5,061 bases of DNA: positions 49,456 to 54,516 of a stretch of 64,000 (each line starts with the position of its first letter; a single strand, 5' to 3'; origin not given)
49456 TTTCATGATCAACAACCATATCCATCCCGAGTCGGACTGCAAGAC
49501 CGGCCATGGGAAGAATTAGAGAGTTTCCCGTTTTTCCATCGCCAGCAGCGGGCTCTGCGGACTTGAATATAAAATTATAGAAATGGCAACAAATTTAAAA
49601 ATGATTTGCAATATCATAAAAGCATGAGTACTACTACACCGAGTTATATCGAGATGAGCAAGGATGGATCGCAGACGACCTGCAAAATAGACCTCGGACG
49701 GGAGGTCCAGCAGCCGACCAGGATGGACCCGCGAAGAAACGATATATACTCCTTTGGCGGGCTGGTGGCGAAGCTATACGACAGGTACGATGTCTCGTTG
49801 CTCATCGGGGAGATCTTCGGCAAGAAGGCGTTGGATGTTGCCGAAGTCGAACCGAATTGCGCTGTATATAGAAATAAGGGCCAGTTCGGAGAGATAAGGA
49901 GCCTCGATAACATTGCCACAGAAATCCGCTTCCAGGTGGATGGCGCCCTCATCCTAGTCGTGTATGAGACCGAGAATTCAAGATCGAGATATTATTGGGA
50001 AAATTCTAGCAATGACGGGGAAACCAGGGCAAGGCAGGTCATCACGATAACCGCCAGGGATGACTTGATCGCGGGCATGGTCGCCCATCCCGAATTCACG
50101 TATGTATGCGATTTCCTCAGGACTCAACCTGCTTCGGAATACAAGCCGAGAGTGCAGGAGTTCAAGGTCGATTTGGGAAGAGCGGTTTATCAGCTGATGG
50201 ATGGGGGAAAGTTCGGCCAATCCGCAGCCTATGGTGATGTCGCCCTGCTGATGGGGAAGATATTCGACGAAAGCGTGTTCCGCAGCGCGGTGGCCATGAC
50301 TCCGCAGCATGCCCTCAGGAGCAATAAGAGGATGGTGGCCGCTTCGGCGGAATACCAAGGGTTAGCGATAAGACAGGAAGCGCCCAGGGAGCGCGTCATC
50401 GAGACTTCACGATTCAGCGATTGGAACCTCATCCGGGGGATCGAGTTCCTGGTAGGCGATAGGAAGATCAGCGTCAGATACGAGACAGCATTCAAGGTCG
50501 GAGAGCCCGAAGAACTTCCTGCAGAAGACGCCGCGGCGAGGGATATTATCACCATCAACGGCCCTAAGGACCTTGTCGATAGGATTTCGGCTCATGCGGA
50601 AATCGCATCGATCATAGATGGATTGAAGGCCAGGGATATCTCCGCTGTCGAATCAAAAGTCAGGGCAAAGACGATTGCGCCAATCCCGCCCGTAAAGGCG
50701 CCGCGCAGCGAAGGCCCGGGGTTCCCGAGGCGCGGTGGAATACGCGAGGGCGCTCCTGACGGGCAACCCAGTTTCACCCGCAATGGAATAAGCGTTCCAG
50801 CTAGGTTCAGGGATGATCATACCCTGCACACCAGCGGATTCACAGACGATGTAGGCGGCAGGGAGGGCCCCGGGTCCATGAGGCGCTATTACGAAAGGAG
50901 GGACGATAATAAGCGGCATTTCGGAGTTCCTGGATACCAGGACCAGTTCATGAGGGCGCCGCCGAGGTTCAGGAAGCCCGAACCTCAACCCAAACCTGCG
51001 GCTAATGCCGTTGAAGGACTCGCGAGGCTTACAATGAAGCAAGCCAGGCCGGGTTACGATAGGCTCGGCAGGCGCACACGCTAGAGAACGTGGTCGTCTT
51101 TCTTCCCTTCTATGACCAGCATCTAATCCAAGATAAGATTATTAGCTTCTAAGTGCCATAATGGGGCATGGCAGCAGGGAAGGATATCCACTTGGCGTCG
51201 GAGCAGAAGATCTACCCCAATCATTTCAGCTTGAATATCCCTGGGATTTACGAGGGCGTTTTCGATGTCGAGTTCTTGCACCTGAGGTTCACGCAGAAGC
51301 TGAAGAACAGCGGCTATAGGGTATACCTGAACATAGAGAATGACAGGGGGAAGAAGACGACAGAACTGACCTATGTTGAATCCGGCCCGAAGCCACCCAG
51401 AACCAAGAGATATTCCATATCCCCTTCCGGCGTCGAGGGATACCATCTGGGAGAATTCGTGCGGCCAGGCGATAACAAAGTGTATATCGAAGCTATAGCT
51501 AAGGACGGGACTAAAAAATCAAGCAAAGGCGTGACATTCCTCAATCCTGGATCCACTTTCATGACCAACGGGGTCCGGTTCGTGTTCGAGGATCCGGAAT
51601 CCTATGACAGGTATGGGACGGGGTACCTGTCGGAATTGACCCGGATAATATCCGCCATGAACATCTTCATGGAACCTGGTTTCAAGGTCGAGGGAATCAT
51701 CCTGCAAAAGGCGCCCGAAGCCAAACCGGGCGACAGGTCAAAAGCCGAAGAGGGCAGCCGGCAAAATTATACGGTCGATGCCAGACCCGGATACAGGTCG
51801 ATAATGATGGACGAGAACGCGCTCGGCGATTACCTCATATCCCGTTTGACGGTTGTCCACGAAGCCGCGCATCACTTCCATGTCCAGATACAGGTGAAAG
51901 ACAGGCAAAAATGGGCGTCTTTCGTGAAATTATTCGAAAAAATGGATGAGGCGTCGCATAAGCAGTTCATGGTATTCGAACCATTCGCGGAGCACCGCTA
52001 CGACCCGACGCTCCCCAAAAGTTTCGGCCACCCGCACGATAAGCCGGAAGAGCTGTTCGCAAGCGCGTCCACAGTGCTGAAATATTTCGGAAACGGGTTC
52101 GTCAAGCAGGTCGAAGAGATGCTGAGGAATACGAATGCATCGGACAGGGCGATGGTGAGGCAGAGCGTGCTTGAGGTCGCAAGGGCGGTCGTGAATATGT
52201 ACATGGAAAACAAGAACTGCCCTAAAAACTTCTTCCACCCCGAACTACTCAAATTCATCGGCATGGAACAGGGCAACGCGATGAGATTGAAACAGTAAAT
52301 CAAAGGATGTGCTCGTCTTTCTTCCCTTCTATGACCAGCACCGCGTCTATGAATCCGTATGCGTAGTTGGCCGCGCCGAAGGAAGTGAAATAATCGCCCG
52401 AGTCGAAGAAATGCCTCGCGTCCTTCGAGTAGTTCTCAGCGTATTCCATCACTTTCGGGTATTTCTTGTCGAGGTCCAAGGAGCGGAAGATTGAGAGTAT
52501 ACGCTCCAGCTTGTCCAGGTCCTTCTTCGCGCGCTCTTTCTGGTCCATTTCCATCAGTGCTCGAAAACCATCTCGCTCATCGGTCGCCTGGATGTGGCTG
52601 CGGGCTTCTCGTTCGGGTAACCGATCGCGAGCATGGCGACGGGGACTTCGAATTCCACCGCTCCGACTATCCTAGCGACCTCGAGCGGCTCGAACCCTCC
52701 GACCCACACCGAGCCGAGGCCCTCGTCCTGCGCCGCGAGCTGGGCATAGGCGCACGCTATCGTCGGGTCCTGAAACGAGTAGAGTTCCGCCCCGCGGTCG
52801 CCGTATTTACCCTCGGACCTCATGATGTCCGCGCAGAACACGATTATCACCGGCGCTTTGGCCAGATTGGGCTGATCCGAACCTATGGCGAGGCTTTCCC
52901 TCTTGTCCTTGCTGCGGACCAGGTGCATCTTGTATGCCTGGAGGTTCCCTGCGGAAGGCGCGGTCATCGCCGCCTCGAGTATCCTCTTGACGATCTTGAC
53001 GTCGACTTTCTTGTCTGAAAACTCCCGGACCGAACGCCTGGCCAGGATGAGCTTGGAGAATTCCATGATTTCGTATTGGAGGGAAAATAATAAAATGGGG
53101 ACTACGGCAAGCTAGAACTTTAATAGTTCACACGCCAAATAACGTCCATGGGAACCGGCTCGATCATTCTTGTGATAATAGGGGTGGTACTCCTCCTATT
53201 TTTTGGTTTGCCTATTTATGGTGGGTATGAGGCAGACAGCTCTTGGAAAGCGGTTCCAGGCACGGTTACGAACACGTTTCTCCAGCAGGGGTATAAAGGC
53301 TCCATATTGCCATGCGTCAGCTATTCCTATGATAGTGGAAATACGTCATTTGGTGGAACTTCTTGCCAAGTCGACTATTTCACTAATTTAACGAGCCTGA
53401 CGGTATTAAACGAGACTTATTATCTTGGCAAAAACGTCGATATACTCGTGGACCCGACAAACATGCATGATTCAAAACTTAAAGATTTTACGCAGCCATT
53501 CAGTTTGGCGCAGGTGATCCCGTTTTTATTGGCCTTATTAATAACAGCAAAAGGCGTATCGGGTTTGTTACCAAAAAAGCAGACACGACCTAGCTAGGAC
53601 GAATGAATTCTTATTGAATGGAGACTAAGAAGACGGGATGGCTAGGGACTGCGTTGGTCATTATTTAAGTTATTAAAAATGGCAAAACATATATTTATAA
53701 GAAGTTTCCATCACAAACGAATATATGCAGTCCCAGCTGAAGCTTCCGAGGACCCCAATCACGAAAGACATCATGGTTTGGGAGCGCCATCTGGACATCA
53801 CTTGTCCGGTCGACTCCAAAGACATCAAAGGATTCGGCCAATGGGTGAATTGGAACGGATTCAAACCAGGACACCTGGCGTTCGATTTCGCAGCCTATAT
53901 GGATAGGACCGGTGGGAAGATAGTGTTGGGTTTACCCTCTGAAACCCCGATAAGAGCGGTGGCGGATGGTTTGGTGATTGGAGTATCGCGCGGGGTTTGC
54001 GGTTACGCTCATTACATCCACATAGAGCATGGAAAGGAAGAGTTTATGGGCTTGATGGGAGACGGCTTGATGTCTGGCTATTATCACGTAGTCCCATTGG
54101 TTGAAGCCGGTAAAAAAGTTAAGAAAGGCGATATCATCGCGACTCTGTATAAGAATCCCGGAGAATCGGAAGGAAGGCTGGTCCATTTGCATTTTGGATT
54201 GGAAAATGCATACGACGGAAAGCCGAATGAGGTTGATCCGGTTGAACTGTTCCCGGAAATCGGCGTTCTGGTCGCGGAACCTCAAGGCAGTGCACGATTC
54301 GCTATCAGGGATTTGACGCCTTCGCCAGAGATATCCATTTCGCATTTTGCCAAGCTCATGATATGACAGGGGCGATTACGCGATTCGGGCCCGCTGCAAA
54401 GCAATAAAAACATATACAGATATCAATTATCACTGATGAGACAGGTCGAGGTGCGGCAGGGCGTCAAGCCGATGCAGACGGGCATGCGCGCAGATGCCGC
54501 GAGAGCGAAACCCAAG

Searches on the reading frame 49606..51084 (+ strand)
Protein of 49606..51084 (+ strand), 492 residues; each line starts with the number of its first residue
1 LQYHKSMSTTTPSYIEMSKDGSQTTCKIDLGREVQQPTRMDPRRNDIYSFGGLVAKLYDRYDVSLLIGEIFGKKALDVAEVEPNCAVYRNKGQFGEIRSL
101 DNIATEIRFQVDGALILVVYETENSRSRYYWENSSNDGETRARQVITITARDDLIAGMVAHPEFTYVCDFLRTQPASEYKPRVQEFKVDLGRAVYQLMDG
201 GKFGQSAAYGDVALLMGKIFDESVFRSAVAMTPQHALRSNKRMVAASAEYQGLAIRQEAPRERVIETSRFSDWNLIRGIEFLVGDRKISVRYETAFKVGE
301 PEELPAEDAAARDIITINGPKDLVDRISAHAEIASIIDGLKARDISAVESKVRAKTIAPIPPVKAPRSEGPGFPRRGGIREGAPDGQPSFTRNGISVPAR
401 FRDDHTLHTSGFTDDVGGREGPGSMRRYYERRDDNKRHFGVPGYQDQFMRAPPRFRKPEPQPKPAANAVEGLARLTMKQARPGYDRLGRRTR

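Call 8: search_protein_families(library=pfam, proteins=[window:49606-51084:+], max_evalue=0.1)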
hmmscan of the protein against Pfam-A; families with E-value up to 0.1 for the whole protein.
window:49606-51084:+ (492 aa): 0 families

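Call 9: search_protein_families(library=ncbifam, proteins=[window:49606-51084:+], max_evalue=0.1)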
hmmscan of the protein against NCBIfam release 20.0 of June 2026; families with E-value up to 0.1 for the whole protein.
window:49606-51084:+ (492 aa): 0 families

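Call 57: search_protein_families(library=padloc, proteins=[window:49606-51084:+], max_evalue=0.1)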
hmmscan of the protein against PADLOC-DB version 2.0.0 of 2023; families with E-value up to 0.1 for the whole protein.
window:49606-51084:+ (492 aa): 0 families

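Call 58: search_protein_families(library=phrogs, proteins=[window:49606-51084:+], max_evalue=0.1)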
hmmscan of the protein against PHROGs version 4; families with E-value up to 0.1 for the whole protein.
window:49606-51084:+ (492 aa): 1 family
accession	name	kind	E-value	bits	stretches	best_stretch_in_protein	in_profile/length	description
phrog_9589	-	lysis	0.0057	17.6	1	404-469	117-184/281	endolysin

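Call 70: find_homologous_proteins(query=window:49624-51084:+, max_evalue=0.001)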
Query window:49624-51084:+ (486 aa): 5 proteins with E <= 0.001 among 8000 candidates.
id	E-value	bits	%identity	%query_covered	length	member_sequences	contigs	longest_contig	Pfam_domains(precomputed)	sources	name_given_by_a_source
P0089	0.0e+0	1075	100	98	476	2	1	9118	-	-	-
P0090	2.0e-137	477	50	100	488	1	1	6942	-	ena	-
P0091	8.3e-97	343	41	100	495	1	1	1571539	-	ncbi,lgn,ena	-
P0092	1.4e-92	329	47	73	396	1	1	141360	-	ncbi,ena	-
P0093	2.8e-66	243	38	99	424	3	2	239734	-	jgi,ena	jgi:hypothetical protein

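Call 71: find_encoding_contigs(protein=P0091, flank=10000, max_places=3)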
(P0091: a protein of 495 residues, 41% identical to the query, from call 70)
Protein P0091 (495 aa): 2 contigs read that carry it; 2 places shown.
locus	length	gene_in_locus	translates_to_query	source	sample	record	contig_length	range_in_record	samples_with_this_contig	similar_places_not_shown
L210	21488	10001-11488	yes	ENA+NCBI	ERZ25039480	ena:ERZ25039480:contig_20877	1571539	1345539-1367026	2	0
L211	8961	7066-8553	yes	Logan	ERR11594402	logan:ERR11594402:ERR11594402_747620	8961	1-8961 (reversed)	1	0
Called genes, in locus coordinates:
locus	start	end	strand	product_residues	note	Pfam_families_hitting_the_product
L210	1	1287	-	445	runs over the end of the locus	-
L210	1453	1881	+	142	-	PF26485:DUF8156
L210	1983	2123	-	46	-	-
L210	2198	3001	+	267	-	PF01875:Memo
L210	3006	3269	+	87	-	-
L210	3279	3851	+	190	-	PF01871:AMMECR1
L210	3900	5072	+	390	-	-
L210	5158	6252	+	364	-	-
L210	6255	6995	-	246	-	PF00398:RrnaAD, PF08241:Methyltransf_11 (faint), PF13649:Methyltransf_25 (weak)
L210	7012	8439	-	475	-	PF00391:PEP-utilizers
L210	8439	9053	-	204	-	PF01966:HD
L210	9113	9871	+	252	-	PF01978:TrmB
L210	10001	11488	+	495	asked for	-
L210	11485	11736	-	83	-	PF04010:DUF357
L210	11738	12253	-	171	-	PF14512:TM1586_NiRdase, PF00881:Nitroreductase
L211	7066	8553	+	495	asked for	-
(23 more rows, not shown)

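Call 72: find_encoding_contigs(protein=P0093, flank=10000, max_places=3)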
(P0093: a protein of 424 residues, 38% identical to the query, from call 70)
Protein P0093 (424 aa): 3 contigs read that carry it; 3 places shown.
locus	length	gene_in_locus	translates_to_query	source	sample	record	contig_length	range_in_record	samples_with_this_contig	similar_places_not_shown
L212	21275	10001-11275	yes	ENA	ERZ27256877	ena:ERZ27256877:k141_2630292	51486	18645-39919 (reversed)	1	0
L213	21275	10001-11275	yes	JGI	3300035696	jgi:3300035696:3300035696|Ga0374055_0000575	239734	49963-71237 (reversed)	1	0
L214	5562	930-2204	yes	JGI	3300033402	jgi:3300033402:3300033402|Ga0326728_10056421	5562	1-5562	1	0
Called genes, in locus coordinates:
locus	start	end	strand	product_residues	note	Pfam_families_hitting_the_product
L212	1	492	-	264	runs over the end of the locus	PF01209:Ubie_methyltran, PF13489:Methyltransf_23 (weak), PF05175:MTS (weak), PF13679:Methyltransf_32 (weak), PF08241:Methyltransf_11, PF08242:Methyltransf_12, PF13649:Methyltransf_25, PF13847:Methyltransf_31, +1 more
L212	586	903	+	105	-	-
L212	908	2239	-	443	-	-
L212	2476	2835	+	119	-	PF26485:DUF8156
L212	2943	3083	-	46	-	-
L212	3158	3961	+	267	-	PF01875:Memo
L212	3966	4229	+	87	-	-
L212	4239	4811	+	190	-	PF01871:AMMECR1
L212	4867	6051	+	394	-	-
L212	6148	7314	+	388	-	-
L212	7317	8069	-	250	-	PF00398:RrnaAD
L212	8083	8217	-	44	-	-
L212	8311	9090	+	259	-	-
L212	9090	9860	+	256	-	PF08843:AbiEii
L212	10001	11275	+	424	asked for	-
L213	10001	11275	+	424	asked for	-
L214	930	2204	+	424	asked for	-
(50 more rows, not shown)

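Call 87: predict_structure(alignment_id=A6)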
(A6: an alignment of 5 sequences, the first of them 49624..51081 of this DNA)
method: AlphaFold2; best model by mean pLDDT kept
length: 486 residues; sequences in the alignment: 5
mean_pLDDT: 57.3   pTM: 0.42
mean pLDDT of the five models: 57.3, 55.5, 55.1, 55.1, 51.1
residues with pLDDT >= 90: 14; 70-90: 158; 50-70: 92; < 50: 222
segments of 3 or more residues with pLDDT < 50: 1-3, 32-50, 121-134, 227-268, 289-306, 352-474
pLDDT, mean of each block of 10 residues (from residue 1): 68 89 82 39 35 73 76 71 59 72 82 74 41 60 90 82 86 73 74 59 78 76 52 36 31 30 38 77 68 40 53 79 82 79 66 40 36 35 40 39 30 29 31 30 41 42 38 50 57
secondary structure, 60 per line:
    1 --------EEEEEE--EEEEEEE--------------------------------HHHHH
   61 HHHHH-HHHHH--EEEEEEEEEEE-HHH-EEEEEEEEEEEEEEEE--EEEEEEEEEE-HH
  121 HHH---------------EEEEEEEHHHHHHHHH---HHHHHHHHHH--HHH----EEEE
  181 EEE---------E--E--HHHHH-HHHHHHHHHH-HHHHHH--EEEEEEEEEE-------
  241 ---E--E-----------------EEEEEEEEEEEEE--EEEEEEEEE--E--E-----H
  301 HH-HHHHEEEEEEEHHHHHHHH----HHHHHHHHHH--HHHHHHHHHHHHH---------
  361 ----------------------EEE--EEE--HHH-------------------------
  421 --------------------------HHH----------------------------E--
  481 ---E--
elements in order: E9-14 E17-23 H56-65 H67-71 E74-84 E90-105 E108-117 H119-123 E139-145 H146-154 H158-167 E177-183 H199-203 H205-214 H216-221 E224-233 E265-277 E280-288 H304-307 E308-314 H315-322 H327-336 H339-351 E383-385 E388-390

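Call 90: fold_search(model_id=the predicted structure, library=pdb)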
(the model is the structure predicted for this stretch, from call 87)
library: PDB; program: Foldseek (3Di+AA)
matches with E <= 10: 959; with E <= 0.001: 0
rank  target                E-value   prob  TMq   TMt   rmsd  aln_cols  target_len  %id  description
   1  2iv9_A                2.0e-02  0.20  0.12  0.20  19.4       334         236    7  B2-appendage from AP2 in complex with Eps15 peptide (released 2007-03-13)
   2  8xsb_B                3.3e-02  0.08  0.07  0.09  15.3       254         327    9  Crystal structure of the DNA-bound AHR-ARNT heterodimer in complex with Indirubin (released 2025-01-15)
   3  3rsj_B                5.1e-02  0.05  0.07  0.08  18.2       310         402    9  Structure of HCRF in complex with Ganglioside GD1a (released 2011-08-17)
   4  1epw                  5.1e-02  0.04  0.08  0.05  21.7       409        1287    6  CRYSTAL STRUCTURE OF CLOSTRIDIUM NEUROTOXIN TYPE B (released 2000-11-01)
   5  3rsj_D                5.4e-02  0.04  0.08  0.08  17.2       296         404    9  Structure of HCRF in complex with Ganglioside GD1a (released 2011-08-17)
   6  7q9k_C                6.4e-02  0.04  0.07  0.04  23.3       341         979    7  Beta-32 fab in complex with SARS-CoV-2 beta-Spike glycoprotein (released 2021-12-15)
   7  7wgz_A                8.1e-02  0.03  0.06  0.04  22.0       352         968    7  SARS-CoV-2 spike glycoprotein trimer in open state (released 2023-01-04)
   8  6zvm_AAA              9.5e-02  0.04  0.11  0.12  19.9       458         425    7  Botulinum neurotoxin B2 binding domain in complex with GD1a (released 2020-10-14)
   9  6g5f_B                1.0e-01  0.04  0.08  0.06  19.0       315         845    7  Crystal structure of an engineered Botulinum Neurotoxin type B mutant E1191M/S1199Y in complex with human synaptotagmi (released 2019-01-16)
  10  1s0g                  1.1e-01  0.04  0.08  0.05  20.8       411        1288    4  Crystal structure of botulinum neurotoxin type B apo form (released 2004-03-16)
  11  7uqn                  1.1e-01  0.08  0.07  0.15  16.9       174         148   12  Pathogenesis related 10-10 noscapine complex (released 2023-03-01)
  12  3fuq                  1.1e-01  0.03  0.08  0.09  17.1       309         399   10  Glycosylated SV2 and Gangliosides as Dual Receptors for Botulinum Neurotoxin Serotype F (released 2009-06-16)
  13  8q5y_C                1.2e-01  0.03  0.06  0.04  23.2       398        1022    8  cryoEM structure of SARS-CoV2 Spike trimer in complex with Fab23 (released 2024-07-17)
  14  6g5g_B                1.4e-01  0.03  0.07  0.06  22.4       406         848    6  Crystal structure of an engineered Botulinum Neurotoxin type B mutant E1191M/S1199Y in complex with human synaptotagmi (released 2019-01-16)
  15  6x2a_A                1.6e-01  0.02  0.07  0.04  22.1       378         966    7  SARS-CoV-2 u1S2q 1-RBD Up Spike Protein Trimer (released 2020-05-27)
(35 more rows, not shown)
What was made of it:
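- Tried and rejected: The AlphaFold2 model was poor (pLDDT 57, call 87) and its Foldseek hits were noise (call 90).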

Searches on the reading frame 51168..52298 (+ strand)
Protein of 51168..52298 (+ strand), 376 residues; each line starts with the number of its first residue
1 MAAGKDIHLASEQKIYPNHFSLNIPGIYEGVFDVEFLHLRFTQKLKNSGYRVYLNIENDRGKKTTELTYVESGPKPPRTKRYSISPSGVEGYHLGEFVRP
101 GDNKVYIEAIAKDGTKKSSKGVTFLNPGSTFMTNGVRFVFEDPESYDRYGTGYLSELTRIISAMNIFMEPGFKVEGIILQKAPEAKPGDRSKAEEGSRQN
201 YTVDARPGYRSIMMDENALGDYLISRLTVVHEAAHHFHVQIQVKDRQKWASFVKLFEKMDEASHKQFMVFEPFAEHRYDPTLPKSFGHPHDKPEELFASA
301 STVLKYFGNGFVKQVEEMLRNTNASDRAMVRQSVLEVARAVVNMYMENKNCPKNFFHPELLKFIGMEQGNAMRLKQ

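Call 8: search_protein_families(library=pfam, proteins=[window:51168-52298:+], max_evalue=0.1)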
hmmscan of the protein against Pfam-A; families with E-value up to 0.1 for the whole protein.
window:51168-52298:+ (376 aa): 0 families

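Call 9: search_protein_families(library=ncbifam, proteins=[window:51168-52298:+], max_evalue=0.1)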
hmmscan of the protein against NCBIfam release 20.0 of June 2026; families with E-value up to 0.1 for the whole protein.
window:51168-52298:+ (376 aa): 0 families

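Call 57: search_protein_families(library=padloc, proteins=[window:51168-52298:+], max_evalue=0.1)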
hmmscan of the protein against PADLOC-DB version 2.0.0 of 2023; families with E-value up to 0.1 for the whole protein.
window:51168-52298:+ (376 aa): 0 families

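Call 58: search_protein_families(library=phrogs, proteins=[window:51168-52298:+], max_evalue=0.1)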
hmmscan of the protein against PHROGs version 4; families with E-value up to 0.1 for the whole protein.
window:51168-52298:+ (376 aa): 0 families

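Call 104: search_solved_structures(query=window:51168-52295:+, max_evalue=10, show_alignments=1)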
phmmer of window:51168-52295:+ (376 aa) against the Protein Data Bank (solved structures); distinct sequences matched with E-value up to 10: 2.
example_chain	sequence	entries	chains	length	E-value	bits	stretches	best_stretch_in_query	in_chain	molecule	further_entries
6gyz_A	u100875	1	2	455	0.22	13.7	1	171-227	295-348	Phosphoglucosamine mutase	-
7ext_C1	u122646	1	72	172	1.8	10.7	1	95-154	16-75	C-phycocyanin subunit beta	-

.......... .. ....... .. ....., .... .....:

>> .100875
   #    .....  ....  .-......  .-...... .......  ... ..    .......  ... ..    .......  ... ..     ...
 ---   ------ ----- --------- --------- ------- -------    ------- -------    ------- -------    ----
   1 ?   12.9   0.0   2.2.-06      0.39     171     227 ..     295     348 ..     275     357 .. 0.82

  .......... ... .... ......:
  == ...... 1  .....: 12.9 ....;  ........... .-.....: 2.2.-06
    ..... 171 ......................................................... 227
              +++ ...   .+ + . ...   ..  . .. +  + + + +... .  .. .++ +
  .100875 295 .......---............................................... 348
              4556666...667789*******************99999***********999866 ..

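Call 105: find_homologous_proteins(query=window:51168-52295:+, max_evalue=0.001)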
Query window:51168-52295:+ (376 aa): 1 proteins with E <= 0.001 among 1145 candidates.
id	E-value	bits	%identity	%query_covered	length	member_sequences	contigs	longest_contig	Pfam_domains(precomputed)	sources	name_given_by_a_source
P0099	5.4e-254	860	100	100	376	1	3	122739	-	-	-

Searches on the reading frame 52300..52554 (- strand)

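Call 8: search_protein_families(library=pfam, proteins=[window:52300-52554:-], max_evalue=0.1)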
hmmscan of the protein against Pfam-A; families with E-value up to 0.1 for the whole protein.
window:52300-52554:- (84 aa): 2 families
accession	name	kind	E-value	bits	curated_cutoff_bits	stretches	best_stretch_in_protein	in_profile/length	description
PF04010.18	DUF357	-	1.1e-13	51.4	29.4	1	25-73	20-68/73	Protein of unknown function (DUF357)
PF04667.22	Endosulfine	-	0.0096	16.4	29.8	1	27-55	11-41/80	cAMP-regulated phosphoprotein/endosulfine conserved region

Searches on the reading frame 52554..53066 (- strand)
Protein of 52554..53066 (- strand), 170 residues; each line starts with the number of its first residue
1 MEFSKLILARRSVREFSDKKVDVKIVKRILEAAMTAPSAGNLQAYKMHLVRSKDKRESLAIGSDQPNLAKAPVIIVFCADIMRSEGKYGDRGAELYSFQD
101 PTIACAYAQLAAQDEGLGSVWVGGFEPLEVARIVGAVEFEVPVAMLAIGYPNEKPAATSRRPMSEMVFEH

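Call 8: search_protein_families(library=pfam, proteins=[window:52554-53066:-], max_evalue=0.1)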
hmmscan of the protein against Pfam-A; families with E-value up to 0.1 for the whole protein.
window:52554-53066:- (170 aa): 3 families
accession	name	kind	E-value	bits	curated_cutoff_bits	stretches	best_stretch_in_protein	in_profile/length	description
PF00881.29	Nitroreductase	-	1.7e-27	97.1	23.5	2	65-150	84-167/167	Nitroreductase family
PF14512.11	TM1586_NiRdase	-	6.1e-12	46.1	27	2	109-167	92-149/215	Putative TM nitroreductase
PF20116.4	DUF6506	-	0.072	14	27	0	98-149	33-84/96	Family of unknown function (DUF6506)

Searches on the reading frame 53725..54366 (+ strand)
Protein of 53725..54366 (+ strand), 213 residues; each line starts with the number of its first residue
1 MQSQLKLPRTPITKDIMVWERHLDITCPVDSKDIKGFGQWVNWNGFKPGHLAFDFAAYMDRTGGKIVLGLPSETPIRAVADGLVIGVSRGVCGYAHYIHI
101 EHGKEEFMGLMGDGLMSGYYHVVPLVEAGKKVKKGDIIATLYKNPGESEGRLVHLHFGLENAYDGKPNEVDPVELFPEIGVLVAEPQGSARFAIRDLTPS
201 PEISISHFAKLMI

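Call 31: search_protein_families(library=pfam, proteins=[window:53725-54366:+], max_evalue=0.001)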
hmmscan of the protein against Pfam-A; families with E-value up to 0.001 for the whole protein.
window:53725-54366:+ (213 aa): 1 family
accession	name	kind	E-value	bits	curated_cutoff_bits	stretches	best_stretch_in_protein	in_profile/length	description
PF01551.29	Peptidase_M23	-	1.2e-11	45.1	28.7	1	68-161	8-89/96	Peptidase family M23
